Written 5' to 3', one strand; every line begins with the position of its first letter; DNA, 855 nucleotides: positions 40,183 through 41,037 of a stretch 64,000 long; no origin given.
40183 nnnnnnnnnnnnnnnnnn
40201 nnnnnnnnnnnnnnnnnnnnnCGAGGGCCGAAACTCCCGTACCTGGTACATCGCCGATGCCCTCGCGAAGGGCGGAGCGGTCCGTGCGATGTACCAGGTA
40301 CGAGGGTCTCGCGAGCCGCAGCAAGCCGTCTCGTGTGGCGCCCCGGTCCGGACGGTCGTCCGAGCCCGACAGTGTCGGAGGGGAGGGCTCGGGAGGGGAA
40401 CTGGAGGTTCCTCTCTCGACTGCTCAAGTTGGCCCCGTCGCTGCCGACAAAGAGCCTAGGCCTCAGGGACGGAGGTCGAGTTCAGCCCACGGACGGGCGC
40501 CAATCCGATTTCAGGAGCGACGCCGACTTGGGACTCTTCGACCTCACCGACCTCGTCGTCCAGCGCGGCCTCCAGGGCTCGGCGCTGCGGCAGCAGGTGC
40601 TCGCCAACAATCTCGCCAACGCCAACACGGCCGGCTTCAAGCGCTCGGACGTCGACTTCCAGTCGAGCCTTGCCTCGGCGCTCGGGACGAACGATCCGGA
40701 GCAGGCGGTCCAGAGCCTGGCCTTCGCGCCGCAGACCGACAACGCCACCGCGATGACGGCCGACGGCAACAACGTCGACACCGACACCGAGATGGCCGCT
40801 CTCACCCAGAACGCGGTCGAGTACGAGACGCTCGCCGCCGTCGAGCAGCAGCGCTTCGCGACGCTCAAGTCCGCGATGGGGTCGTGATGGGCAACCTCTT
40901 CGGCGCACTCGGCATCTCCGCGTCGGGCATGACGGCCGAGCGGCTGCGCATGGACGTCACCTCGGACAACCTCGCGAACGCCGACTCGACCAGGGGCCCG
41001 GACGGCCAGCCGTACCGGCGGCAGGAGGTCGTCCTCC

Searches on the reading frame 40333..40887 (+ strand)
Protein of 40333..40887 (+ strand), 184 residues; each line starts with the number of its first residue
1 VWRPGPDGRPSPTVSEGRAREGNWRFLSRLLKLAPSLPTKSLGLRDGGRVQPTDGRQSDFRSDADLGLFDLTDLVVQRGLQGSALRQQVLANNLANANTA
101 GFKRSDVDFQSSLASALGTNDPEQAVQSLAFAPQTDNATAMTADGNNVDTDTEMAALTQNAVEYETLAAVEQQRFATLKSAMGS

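Call 42: search_protein_families(library=pfam, proteins=[window:40333-40887:+], max_evalue=0.001)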
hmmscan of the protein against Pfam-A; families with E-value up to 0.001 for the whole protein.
window:40333-40887:+ (184 aa): 1 family
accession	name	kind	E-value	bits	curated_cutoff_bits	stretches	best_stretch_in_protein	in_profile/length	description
PF00460.25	Flg_bb_rod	-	2.3e-07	31.1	20.7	1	77-103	5-31/31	Flagella basal body rod protein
